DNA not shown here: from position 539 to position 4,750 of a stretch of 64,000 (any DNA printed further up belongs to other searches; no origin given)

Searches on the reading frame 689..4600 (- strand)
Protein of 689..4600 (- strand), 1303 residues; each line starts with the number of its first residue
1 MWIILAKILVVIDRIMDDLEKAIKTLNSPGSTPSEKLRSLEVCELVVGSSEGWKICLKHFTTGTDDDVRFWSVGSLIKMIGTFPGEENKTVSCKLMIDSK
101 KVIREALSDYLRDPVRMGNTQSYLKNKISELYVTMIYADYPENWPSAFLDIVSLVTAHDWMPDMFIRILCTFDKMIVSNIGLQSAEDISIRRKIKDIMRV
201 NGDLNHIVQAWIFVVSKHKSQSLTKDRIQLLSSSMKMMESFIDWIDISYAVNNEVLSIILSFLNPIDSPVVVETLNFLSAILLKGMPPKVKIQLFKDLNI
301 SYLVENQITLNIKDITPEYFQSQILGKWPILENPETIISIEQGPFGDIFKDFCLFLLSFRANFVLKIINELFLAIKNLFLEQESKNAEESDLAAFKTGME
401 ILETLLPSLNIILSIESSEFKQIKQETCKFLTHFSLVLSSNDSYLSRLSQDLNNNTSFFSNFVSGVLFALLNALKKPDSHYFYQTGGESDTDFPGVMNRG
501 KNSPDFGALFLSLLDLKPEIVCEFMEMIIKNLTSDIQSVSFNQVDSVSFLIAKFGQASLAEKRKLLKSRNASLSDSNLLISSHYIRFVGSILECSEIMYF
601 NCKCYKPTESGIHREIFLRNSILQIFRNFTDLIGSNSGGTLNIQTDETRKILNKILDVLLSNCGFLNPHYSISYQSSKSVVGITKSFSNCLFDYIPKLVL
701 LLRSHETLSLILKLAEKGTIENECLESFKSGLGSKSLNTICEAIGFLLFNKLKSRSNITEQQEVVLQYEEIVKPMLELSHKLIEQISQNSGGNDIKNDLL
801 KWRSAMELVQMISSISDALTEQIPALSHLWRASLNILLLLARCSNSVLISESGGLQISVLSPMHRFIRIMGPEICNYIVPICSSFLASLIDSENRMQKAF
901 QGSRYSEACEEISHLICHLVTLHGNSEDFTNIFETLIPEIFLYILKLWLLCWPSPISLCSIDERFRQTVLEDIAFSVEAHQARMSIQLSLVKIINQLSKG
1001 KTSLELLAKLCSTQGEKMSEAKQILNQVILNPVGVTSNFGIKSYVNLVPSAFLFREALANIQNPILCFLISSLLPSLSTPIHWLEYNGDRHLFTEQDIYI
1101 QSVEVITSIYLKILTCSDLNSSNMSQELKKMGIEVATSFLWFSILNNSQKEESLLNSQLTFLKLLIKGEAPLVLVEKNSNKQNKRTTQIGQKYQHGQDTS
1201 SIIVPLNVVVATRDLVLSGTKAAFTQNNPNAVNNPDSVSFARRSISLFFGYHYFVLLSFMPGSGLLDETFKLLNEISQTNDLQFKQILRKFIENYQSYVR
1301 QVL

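Call 80: search_protein_families(library=pfam, proteins=[window:689-4600:-], max_evalue=0.00001)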
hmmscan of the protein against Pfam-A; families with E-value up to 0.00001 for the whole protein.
window:689-4600:- (1303 aa): 1 family
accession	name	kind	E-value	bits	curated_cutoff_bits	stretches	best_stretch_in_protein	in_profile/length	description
PF08389.18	Xpo1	-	9.8e-31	107.2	22.7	1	121-268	1-139/147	Exportin 1-like protein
